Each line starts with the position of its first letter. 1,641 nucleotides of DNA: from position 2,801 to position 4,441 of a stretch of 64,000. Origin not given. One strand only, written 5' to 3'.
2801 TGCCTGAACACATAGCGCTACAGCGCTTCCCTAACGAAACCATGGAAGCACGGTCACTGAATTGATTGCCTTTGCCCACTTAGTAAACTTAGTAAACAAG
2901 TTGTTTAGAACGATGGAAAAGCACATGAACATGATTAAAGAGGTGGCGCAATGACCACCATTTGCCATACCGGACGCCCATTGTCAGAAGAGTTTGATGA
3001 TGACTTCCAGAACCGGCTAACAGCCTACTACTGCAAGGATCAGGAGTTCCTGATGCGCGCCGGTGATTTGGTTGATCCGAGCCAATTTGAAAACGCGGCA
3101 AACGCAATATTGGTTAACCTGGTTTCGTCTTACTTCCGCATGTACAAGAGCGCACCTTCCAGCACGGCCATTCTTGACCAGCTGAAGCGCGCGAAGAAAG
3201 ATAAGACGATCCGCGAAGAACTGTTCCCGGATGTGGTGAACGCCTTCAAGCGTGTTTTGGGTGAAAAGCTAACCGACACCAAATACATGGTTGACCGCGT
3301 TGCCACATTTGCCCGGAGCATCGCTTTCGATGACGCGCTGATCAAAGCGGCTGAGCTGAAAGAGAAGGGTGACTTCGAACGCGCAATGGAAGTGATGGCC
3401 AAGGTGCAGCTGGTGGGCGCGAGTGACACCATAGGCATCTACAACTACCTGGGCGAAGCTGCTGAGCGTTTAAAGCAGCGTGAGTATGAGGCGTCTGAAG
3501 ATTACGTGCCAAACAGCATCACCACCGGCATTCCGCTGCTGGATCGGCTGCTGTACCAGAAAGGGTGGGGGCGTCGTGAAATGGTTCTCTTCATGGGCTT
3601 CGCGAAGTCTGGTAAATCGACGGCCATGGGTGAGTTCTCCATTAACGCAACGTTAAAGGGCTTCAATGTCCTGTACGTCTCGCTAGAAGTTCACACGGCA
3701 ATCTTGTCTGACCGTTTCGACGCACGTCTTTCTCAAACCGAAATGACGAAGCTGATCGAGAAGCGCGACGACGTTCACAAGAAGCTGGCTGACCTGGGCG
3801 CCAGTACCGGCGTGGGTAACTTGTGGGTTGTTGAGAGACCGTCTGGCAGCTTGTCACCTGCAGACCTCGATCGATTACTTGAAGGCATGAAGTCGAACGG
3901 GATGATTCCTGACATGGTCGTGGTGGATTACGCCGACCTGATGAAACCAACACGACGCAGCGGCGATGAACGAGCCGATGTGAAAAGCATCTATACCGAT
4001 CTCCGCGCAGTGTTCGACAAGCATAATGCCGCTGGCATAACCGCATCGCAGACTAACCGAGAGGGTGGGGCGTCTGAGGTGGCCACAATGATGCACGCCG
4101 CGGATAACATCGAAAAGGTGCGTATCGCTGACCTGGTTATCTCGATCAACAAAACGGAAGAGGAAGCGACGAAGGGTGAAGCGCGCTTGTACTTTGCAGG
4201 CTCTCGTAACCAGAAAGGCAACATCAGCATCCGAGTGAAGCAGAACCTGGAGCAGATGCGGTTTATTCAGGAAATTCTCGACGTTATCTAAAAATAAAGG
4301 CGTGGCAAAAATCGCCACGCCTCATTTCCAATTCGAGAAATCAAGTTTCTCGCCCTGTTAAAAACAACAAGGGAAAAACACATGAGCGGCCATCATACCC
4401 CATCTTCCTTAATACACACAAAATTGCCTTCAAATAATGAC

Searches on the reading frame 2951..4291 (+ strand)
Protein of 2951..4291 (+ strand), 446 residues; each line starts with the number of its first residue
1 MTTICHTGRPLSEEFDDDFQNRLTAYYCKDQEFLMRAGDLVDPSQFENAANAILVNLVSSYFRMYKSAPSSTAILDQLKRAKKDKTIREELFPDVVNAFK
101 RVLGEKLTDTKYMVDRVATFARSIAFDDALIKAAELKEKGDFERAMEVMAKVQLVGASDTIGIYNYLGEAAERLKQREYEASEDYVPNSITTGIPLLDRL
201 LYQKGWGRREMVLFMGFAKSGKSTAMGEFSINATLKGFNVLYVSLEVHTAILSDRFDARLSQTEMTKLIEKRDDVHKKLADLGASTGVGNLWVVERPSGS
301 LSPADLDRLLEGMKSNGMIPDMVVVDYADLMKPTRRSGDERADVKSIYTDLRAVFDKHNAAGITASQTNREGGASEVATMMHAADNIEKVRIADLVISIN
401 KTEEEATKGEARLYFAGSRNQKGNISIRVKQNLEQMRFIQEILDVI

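Call 67: search_dna_similar(query=window:2951-4291:+, collection=plasmids, mode=protein, max_rows=60, rows=spread, max_evalue=1e-30)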
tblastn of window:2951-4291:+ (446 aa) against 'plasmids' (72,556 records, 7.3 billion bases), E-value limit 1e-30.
Records with a match: 930; places in all: 935; records where one place covers at least 80% of the query: 923.
Best place of each record, by identity: >=99% 2; 80-90% 351; 60-80% 401; <60% 176.
By first word of the organism name: Klebsiella 345; Escherichia 223; Acinetobacter 154; Enterobacter 91; Salmonella 49; Citrobacter 23; Aeromonas 11; Cronobacter 9; Shigella 8; Moellerella 3; and 12 more.
By predicted mobility (MOB-suite, as given by PLSDB): non-mobilizable 804; mobilizable 115; conjugative 11.
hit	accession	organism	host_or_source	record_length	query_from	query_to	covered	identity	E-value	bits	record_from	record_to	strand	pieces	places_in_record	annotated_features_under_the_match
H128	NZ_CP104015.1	Enterobacter sp. CP102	cell culture,citrus soil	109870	1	446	100%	99.8%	0e+0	917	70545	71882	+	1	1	DnaB-like helicase C-terminal domain-containing protein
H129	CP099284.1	Escherichia coli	culture,Pooled soil sample collected ...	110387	1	445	100%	80.2%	0e+0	765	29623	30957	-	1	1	AAA family ATPase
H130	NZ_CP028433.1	Escherichia coli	Corvus brachyrhynchos,feces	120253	1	445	100%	80.2%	0e+0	763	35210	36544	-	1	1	DnaB-like helicase C-terminal domain-containing protein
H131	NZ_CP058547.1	Klebsiella pneumoniae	Manis javanica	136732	1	446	100%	80.0%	0e+0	768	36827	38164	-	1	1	DnaB-like helicase C-terminal domain-containing protein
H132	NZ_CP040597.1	Klebsiella pneumoniae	Homo sapiens,throat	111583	1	446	100%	80.0%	0e+0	768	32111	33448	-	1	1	DnaB-like helicase C-terminal domain-containing protein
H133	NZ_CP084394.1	Klebsiella pneumoniae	Homo sapiens,Surveillance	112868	1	446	100%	80.0%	0e+0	768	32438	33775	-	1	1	DnaB-like helicase C-terminal domain-containing protein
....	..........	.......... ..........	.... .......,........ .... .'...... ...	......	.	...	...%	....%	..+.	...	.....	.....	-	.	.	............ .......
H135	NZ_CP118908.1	Klebsiella pneumoniae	genomic DNA,lab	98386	1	446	100%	80.0%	0e+0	768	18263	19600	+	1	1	DnaB-like helicase C-terminal domain-containing protein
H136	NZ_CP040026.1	Klebsiella pneumoniae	Homo sapiens,blood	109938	1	446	100%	80.0%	0e+0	768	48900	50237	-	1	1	DnaB-like helicase C-terminal domain-containing protein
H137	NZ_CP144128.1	Klebsiella pneumoniae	Homo sapiens,whole organism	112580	1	446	100%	80.0%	0e+0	768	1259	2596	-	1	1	DnaB-like helicase C-terminal domain-containing protein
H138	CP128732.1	Klebsiella pneumoniae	Homo sapiens,urine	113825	1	446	100%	80.0%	0e+0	768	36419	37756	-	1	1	DnaB-like helicase C-terminal domain-containing protein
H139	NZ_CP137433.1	Klebsiella pneumoniae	Homo sapiens,pure culture,blood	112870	1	446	100%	80.0%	0e+0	768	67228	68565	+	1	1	DnaB-like helicase C-terminal domain-containing protein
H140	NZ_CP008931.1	Klebsiella pneumoniae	Homo sapiens,blood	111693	1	446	100%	80.0%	0e+0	767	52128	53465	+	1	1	DnaB-like helicase C-terminal domain-containing protein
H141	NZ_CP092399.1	Klebsiella pneumoniae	Bovine,assembly,Mastitis-milk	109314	1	446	100%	80.0%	0e+0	767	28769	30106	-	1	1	DnaB-like helicase C-terminal domain-containing protein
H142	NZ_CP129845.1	Klebsiella pneumoniae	Homo sapiens,whole organism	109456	1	446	100%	80.0%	0e+0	767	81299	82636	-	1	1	DnaB-like helicase C-terminal domain-containing protein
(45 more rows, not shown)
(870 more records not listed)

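Call 85: search_protein_families(library=pfam, proteins=[window:2951-4291:+], max_evalue=0.001)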
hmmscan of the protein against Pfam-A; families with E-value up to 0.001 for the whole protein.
window:2951-4291:+ (446 aa): 3 families
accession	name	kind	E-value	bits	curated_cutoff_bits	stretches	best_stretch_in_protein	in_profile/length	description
PF03796.21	DnaB_C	-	1.9e-11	44.3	27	1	190-420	2-236/255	DnaB-like helicase C terminal domain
PF06745.19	ATPase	-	1.1e-07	31.9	26.6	1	191-257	2-68/231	KaiC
PF13481.12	AAA_25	-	4.2e-07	30.2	27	1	204-372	27-194/195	AAA domain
